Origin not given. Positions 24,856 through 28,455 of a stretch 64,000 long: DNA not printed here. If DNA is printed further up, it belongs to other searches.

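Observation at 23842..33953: Integrase-less island of about 10 kb encoding a PLD-nuclease/SNF2 translocase, a PglX-like methyltransferase with its own TRD, and an ABC-type ATPase: candidate split ATP-dependent restriction/defence system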

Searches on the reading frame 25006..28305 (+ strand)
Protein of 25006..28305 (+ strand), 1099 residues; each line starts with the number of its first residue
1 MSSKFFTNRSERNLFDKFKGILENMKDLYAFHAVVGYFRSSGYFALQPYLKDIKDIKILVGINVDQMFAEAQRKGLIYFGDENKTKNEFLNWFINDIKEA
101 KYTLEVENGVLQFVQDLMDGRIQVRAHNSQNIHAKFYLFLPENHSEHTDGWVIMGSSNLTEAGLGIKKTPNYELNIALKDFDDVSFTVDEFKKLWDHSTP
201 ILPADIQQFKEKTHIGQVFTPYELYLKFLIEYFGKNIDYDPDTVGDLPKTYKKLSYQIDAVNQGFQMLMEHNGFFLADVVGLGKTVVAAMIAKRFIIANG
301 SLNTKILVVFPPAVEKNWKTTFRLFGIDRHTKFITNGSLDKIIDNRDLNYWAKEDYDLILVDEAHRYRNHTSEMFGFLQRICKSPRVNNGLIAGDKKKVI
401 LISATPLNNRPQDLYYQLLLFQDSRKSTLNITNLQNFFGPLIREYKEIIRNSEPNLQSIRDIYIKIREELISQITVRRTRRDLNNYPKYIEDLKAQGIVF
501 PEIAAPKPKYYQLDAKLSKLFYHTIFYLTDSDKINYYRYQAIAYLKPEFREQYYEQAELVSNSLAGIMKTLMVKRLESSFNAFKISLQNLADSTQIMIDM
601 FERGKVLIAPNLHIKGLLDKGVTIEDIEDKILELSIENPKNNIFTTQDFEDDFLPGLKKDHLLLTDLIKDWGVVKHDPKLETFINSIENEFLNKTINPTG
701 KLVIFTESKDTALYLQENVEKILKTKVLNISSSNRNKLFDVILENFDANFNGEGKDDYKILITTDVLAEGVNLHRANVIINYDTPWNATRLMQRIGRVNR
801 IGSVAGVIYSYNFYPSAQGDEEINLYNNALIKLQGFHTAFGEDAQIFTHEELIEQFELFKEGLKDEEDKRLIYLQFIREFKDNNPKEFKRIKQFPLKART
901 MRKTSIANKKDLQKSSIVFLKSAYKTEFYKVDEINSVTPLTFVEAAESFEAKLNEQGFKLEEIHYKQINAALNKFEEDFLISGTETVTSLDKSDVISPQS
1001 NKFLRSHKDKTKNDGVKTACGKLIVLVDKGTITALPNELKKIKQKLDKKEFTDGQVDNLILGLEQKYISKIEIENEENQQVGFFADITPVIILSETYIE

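Call 4: search_protein_families(library=pfam, proteins=[window:25006-28305:+], max_evalue=0.01)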
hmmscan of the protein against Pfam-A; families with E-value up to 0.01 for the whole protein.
window:25006-28305:+ (1099 aa): 5 families
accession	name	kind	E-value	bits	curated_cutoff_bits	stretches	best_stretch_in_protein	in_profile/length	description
PF00271.37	Helicase_C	-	1.5e-18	67.5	23.5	1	692-802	6-110/110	Helicase conserved C-terminal domain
PF00176.29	SNF2-rel_dom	-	6.2e-11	42.4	24.9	2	256-325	1-73/290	SNF2-related domain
PF04851.21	ResIII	-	2.1e-07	31.5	22.5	1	254-381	5-146/164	Type III restriction enzyme, res subunit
PF13091.12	PLDc_2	-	2.5e-07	31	27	1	112-195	59-132/132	PLD-like domain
PF22590.2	Cas3-like_C_2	-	0.00022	21.9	27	1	713-800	20-103/106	CRISPR-associated nuclease/helicase Cas3, C-terminal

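Call 5: search_protein_families(library=padloc, proteins=[window:25006-28305:+], max_evalue=0.01)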
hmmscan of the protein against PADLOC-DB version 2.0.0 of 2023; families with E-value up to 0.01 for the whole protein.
window:25006-28305:+ (1099 aa): 35 families (the best 25 are shown)
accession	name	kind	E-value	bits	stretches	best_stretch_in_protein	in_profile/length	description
PDLC01075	C3a139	-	2e-44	150.2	1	35-825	29-751/948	HKD+Snf2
PDLC02621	DrmD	-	3.4e-30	103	2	555-831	385-658/1040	DrmD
PDLC00659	HmaA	-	8.3e-30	101.4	2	654-839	463-645/1176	SNF2 helicase / DEAD-box helicase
PDLC02623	DrmD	-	1.8e-25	86.9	1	675-873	508-692/1040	DrmD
PDLC02840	DpdE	-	1e-24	84.9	2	643-828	506-680/1091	DpdE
PDLC02619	DrmD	-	1e-24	84.8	2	628-919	347-643/872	DrmD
PDLC02500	BrxHI|BrxHII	-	1.2e-24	85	2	674-805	456-577/933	BrxHI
PDLC02843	DpdE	-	7e-22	75.2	2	274-412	178-303/1091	DpdE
PDLC02193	PLD_Helicase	-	1.5e-21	74.3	2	664-862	655-855/905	-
PDLC02620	DrmD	-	2.4e-21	73.5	2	559-839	358-612/1060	DrmD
PDLC02504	BrxHI|BrxHII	-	1.8e-18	63.9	2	550-865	354-642/971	BrxHII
PDLC04556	PDC-M27C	-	1.1e-14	51.8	3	759-801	757-800/892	-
PDLC02572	DrmA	-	4.7e-14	49.3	2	657-804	474-624/1043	DrmA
PDLC03830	ZacC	-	2.9e-13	47.3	2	760-804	857-902/1019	-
PDLC02853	DpdE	-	4.2e-13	46.2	2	751-806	547-603/985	DpdE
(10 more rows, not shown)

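Call 10: search_protein_families(library=ncbifam, proteins=[window:25006-28305:+], max_evalue=0.01)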
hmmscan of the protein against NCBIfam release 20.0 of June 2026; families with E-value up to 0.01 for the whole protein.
window:25006-28305:+ (1099 aa): 21 families
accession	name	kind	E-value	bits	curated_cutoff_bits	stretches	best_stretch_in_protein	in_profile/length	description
NF038317.1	DISARM_DrmD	equivalog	1.9e-37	129.1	610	2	351-847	234-657/1021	DISARM system SNF2-like helicase DrmD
NF042964.1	phospholipD_antiphage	equivalog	1.4e-36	126.2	1100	3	561-857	585-842/895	phospholipase D-like domain-containing anti-phage protein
NF041062.1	DpdE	equivalog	6.4e-31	107.1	500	2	657-818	505-658/1048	protein DpdE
NF038318.1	DISARM_DrmD_b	equivalog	5.7e-25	87.6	950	2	666-970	376-691/868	DISARM system SNF2-like helicase DrmD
NF003426.0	PRK04914.1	equivalog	9.8e-15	53.8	576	2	674-834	476-624/959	RNA polymerase-associated protein RapA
NF010337.0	PRK13766.1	equivalog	1.1e-10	40.3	610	1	675-801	345-468/781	Hef nuclease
NF041790.1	anti-phage_ZorD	equivalog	2.5e-07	29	1500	1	673-807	900-1030/1035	type I Zorya anti-phage system protein ZorD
NF008642.0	PRK11634.1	equivalog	1.2e-06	27.2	989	1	758-804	296-342/628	DEAD/DEAH family ATP-dependent RNA helicase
NF008394.0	PRK11192.1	equivalog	2e-06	26.9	507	1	756-803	296-343/441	ATP-dependent RNA helicase SrmB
TIGR02621.3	cas3_GSU0051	exception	4.8e-06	25.7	400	1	698-804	270-376/854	type I-G CRISPR-associated helicase/endonuclease Cas3g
NF003390.0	PRK04537.1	equivalog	5.6e-06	25.7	732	1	753-806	303-356/572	ATP-dependent RNA helicase RhlB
NF008744.0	PRK11776.1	equivalog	1.7e-05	23.6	524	1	758-812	293-346/460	ATP-dependent RNA helicase DbpA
NF053636.1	DDHlcsCsdAPsy1082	equivalog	5.2e-05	22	890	1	758-804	294-340/512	DEAD/DEAH box helicase CsdA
NF003419.0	PRK04837.1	equivalog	5.5e-05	22.1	588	1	755-805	304-354/424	ATP-dependent RNA helicase RhlB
NF053711.1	RNA_heli_RhlE1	exception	5.7e-05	22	750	1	756-805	293-342/434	RNA helicase RhlE1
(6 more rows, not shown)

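Call 11: find_homologous_proteins(query=window:25006-28305:+)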
Query window:25006-28305:+ (1099 aa): 8000 proteins with E <= 0.001 among 8000 candidates; the best 120 are listed.
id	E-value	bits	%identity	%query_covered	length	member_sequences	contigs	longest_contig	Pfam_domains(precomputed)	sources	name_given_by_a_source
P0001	0.0e+0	2464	100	100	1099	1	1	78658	PF00176.30,PF13091.13,PF00271.38,PF04851.22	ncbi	ncbi:MAG: helicase-related protein [bacterium]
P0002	0.0e+0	1876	75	100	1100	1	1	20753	PF00176.30,PF13091.13,PF00271.38,PF22590.3,PF04851.22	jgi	-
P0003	0.0e+0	1871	74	100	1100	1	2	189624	PF00176.30,PF13091.13,PF00271.38,PF22590.3,PF04851.22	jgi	jgi:superfamily II DNA/RNA helicase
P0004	0.0e+0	1871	75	100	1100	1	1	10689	PF00176.30,PF13091.13,PF00271.38,PF22590.3,PF04851.22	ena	-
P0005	0.0e+0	1870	75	100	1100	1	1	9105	PF00176.30,PF13091.13,PF00271.38,PF22590.3,PF04851.22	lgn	-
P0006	0.0e+0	1868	74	100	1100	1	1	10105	PF00176.30,PF13091.13,PF00271.38,PF22590.3,PF04851.22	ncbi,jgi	jgi:superfamily II DNA/RNA helicase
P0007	0.0e+0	1866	74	100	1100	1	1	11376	PF00176.30,PF13091.13,PF00271.38,PF22590.3,PF04851.22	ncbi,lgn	-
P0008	0.0e+0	1866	75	100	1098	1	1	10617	PF00176.30,PF13091.13,PF00271.38,PF04851.22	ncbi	ncbi:MAG: helicase-related protein [Bacteroidota bacterium]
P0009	0.0e+0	1865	75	100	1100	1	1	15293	PF00176.30,PF13091.13,PF00271.38,PF22590.3,PF04851.22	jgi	jgi:superfamily II DNA/RNA helicase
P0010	0.0e+0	1864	74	100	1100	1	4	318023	PF00176.30,PF13091.13,PF00271.38,PF22590.3,PF04851.22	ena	-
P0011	0.0e+0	1863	74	100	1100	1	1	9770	PF00176.30,PF13091.13,PF00271.38,PF22590.3,PF04851.22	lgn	-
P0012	0.0e+0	1863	74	100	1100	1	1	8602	PF00176.30,PF13091.13,PF00271.38,PF22590.3,PF04851.22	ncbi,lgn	-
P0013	0.0e+0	1862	74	100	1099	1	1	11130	PF00176.30,PF13091.13,PF00271.38,PF04851.22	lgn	-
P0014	0.0e+0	1862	75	100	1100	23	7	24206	PF00176.30,PF13091.13,PF00271.38,PF22590.3,PF04851.22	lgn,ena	-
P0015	0.0e+0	1862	74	100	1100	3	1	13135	PF00176.30,PF13091.13,PF00271.38,PF04851.22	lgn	-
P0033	0.0e+0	1854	74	100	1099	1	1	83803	PF00176.30,PF13091.13,PF00271.38,PF22590.3,PF04851.22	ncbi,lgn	-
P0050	0.0e+0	1839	74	100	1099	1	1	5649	PF00176.30,PF13091.13,PF00271.38,PF04851.22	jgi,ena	-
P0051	0.0e+0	1838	74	100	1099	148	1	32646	PF00176.30,PF13091.13,PF00271.38,PF22590.3,PF04851.22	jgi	jgi:superfamily II DNA or RNA helicase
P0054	0.0e+0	1833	73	100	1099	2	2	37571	PF00176.30,PF13091.13,PF00271.38,PF04851.22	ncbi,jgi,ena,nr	ncbi:MAG TPA: helicase-related protein [Puia sp.]|nr:helicase-related protein [Puia sp.]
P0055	0.0e+0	1831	73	100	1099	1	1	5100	PF00176.30,PF13091.13,PF00271.38,PF04851.22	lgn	-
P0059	0.0e+0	1827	73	100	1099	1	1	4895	PF00176.30,PF13091.13,PF00271.38,PF04851.22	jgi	-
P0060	0.0e+0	1827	73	100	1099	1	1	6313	PF00176.30,PF13091.13,PF00271.38,PF22590.3,PF04851.22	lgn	-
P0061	0.0e+0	1825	72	100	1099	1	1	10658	PF00176.30,PF13091.13,PF00271.38,PF04851.22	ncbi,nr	ncbi:MAG: helicase [Candidatus Marinimicrobia bacterium]|nr:helicase [Candidatus Neomarinimicrobiota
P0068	0.0e+0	1817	73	100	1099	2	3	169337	PF00176.30,PF13091.13,PF00271.38,PF04851.22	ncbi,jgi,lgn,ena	ncbi:MAG TPA: helicase-related protein [Hanamia sp.]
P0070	0.0e+0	1814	73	100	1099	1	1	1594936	PF00176.30,PF13091.13,PF00271.38,PF04851.22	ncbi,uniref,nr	ncbi:helicase [Pedobacter sp. HMF7056]|uniref:Helicase n=2 Tax=Hufsiella ginkgonis TaxID=2695274 Rep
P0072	0.0e+0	1814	72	100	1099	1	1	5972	PF00176.30,PF13091.13,PF00271.38,PF04851.22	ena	-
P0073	0.0e+0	1813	71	100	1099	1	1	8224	PF00176.30,PF13091.13,PF00271.38,PF22590.3,PF04851.22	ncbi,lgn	-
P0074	0.0e+0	1813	73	100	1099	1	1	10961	PF00176.30,PF13091.13,PF00271.38,PF04851.22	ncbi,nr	ncbi:helicase [candidate division KSB1 bacterium]|nr:helicase [candidate division KSB1 bacterium]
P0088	0.0e+0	1800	72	100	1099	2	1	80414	PF00176.30,PF13091.13,PF00271.38,PF04851.22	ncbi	-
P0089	0.0e+0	1800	72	100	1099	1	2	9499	PF00176.30,PF13091.13,PF00271.38,PF04851.22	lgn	-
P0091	0.0e+0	1799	72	100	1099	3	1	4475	PF00176.30,PF13091.13,PF00271.38,PF04851.22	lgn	-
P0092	0.0e+0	1792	71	100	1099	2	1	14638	PF00176.30,PF13091.13,PF00271.38,PF04851.22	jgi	jgi:superfamily II DNA/RNA helicase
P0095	0.0e+0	1790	72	100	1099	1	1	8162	PF00176.30,PF13091.13,PF00271.38,PF04851.22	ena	-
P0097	0.0e+0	1789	71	100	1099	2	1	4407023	PF00176.30,PF13091.13,PF00271.38,PF22590.3,PF04851.22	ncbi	ncbi:MAG: helicase-related protein [Lacibacter sp.]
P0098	0.0e+0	1787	71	100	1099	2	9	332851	PF00176.30,PF13091.13,PF00271.38,PF04851.22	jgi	jgi:superfamily II DNA or RNA helicase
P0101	0.0e+0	1784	71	100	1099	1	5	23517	PF00176.30,PF13091.13,PF00271.38,PF04851.22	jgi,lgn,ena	-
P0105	0.0e+0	1783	70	100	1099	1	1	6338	PF00176.30,PF13091.13,PF00271.38,PF22590.3,PF04851.22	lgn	-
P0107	0.0e+0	1783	70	100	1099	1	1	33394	PF00176.30,PF13091.13,PF00271.38,PF04851.22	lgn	-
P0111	0.0e+0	1780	71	100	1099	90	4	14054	PF00176.30,PF13091.13,PF00271.38,PF04851.22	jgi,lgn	jgi:superfamily II DNA/RNA helicase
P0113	0.0e+0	1779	71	100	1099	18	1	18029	PF00176.30,PF13091.13,PF00271.38,PF04851.22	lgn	-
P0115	0.0e+0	1777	70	100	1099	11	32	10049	PF00176.30,PF13091.13,PF00271.38,PF22590.3,PF04851.22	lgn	-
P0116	0.0e+0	1776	71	100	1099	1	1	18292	PF00176.30,PF13091.13,PF00271.38,PF22590.3,PF04851.22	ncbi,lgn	-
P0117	0.0e+0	1776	70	100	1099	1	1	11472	PF00176.30,PF13091.13,PF00271.38,PF22590.3,PF04851.22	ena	-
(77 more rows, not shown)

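Call 12: find_related_loci(query=window:25006-28305:+, collection=genome_contigs, flank=10000)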
Query window:25006-28305:+ (1099 aa) in genome_contigs; peptide patterns used: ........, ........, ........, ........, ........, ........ (x = any residue, [..] = any of these).
93 stretches matched a pattern; 42 encode a relative of the query (tblastn E <= 1e-3); 42 distinct loci.
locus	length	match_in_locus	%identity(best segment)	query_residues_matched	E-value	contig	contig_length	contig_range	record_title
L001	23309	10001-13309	73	1-1099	0e+0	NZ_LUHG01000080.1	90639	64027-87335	Hydrotalea flava strain CCUG 51397 90_A2_NODE_10_length_90639_cov_306.152_ID_19, whole genome shotgun sequence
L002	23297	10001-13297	73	1-1099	0e+0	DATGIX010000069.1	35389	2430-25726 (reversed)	MAG TPA_asm: Puia sp. isolate SMAG_U9818 k141_1157182, whole genome shotgun sequence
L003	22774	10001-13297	73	1-1099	0e+0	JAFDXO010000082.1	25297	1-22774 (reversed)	MAG: Bacteroidetes bacterium isolate SZAS-27 CK_MAG-74__82__length-25297, whole genome shotgun sequence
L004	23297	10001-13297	73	1-1099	0e+0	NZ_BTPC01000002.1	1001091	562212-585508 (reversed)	Algoriphagus sp. oki45 sequence02, whole genome shotgun sequence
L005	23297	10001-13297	73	1-1099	0e+0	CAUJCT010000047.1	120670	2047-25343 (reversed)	MAG: Bacteroidota bacterium isolate KLAP35 genome assembly, contig: KLAP35_247803, whole genome shotgun sequence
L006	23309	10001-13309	73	1-1099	0e+0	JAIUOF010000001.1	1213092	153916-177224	MAG: Bacteroidetes bacterium isolate LEAD1 spades-bin.4~NODE_3_length_1213092_cov_5.27229, whole genome shotgun sequence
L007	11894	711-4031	73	1-1099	0e+0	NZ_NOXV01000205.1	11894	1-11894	Flavobacterium cyanobacteriorum strain TH021 C4904, whole genome shotgun sequence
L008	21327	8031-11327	73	1-1099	0e+0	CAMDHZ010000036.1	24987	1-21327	MAG: Chitinophaga pinensis isolate MsE-30jul19-124 genome assembly, contig: MsE-30jul19-C2635, whole genome shotgun sequ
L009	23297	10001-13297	72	1-1099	0e+0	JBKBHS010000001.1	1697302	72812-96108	MAG: Bacteroidia bacterium isolate 21I_069.bin.58 NODE_3_length_1697302_cov_67.833188, whole genome shotgun sequence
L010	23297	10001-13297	73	1-1099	0e+0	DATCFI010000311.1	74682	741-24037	MAG TPA_asm: Hanamia sp. isolate SMAG_U7776 k141_66609, whole genome shotgun sequence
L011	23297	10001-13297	73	1-1099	0e+0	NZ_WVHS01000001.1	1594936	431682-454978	Hufsiella ginkgonis strain HMF7056 1, whole genome shotgun sequence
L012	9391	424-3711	72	1-1099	0e+0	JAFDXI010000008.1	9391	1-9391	MAG: Bacteroidetes bacterium isolate SZAS-21 CK_MAG-102__8__length-9391, whole genome shotgun sequence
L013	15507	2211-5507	71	1-1099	0e+0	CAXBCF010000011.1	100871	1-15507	MAG TPA_asm: uncultured Flavobacteriales bacterium isolate ERR2762106_metabat2_40 genome assembly, contig: ERZ3422020.31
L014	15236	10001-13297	71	1-1099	0e+0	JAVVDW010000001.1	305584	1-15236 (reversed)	MAG: Flavobacteriaceae bacterium isolate TamC13-05 NODE_1_length_305584_cov_21.749627, whole genome shotgun sequence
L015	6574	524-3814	70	1-1097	0e+0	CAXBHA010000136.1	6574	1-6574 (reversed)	MAG TPA_asm: uncultured Yeosuana sp. isolate ERR2762172_binner13_Refined_20 genome assembly, contig: ERZ3421874.5764, wh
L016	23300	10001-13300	71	1-1099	0e+0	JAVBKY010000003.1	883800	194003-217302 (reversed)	MAG: Bacteroidales bacterium isolate EPI_MAG_00009 c_000000019831, whole genome shotgun sequence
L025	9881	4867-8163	71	1-1099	0e+0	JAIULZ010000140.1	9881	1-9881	MAG: Balneolales bacterium isolate PBR18_bin03A bin03A.contig0139, whole genome shotgun sequence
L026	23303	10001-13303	67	1-1099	0e+0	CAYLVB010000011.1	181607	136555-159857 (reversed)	MAG TPA_asm: uncultured Flavobacteriaceae bacterium isolate binchicken_co174_12 genome assembly, contig: NODE_29_length_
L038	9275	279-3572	71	1-1099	0e+0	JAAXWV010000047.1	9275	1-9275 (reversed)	MAG: Candidatus Roizmanbacteria bacterium isolate W9_Combined_metabat2_043 W9_Combined_metabat2_043_NODE_4333, whole gen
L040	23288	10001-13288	67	1-1099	0e+0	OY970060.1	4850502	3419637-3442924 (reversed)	MAG: uncultured Acidobacteriota bacterium isolate MFD01916.bin.c.4 genome assembly, chromosome: 1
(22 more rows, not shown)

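Call 42: search_protein_families(library=phrogs, proteins=[window:25006-28305:+], max_evalue=0.01)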
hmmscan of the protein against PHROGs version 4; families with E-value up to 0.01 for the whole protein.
window:25006-28305:+ (1099 aa): 4 families
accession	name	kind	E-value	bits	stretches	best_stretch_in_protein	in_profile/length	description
phrog_26785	-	unknown function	1.7e-125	421.3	1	2-1016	2-1054/1087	-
phrog_62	-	DNA, RNA and nucleotide metabolism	4.3e-45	154.7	1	214-981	682-1270/1881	DNA helicase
phrog_16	-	DNA, RNA and nucleotide metabolism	2.6e-21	76.6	2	87-422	131-430/986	DNA helicase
phrog_23807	-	unknown function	3.7e-21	75.6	2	755-816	585-647/1053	-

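Call 67: find_encoding_contigs(protein=P0001, flank=10000, max_places=4)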
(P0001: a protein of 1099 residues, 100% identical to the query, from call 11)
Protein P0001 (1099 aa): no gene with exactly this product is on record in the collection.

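Call 68: search_dna_similar(query=window:25006-28302:+, collection=phages, mode=protein, max_evalue=1e-20, max_rows=15)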
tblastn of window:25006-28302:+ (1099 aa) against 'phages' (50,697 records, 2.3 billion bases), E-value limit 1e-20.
Records with a match: 3; places in all: 4; records where one place covers at least 80% of the query: 0.
Best place of each record, by identity: <60% 3.
By first word of the organism name: Bacteriophage 2; Erysipelothrix 1.
By host as written in the record: - 2; Erysipelothrix rhusiopathiae ZJ 1.
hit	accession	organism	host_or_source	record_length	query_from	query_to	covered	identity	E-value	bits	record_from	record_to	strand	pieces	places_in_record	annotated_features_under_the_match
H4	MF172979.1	Erysipelothrix phage phi1605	Erysipelothrix rhusiopathiae ZJ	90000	42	843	73%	24.6%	4e-36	155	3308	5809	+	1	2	DEAD/DEAH box helicase-like protein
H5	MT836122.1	Bacteriophage sp.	human fecal samples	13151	252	851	55%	25.9%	4e-29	132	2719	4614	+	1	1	record has no annotation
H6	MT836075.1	Bacteriophage sp.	human fecal samples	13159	280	851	52%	26.6%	7e-27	125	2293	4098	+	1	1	record has no annotation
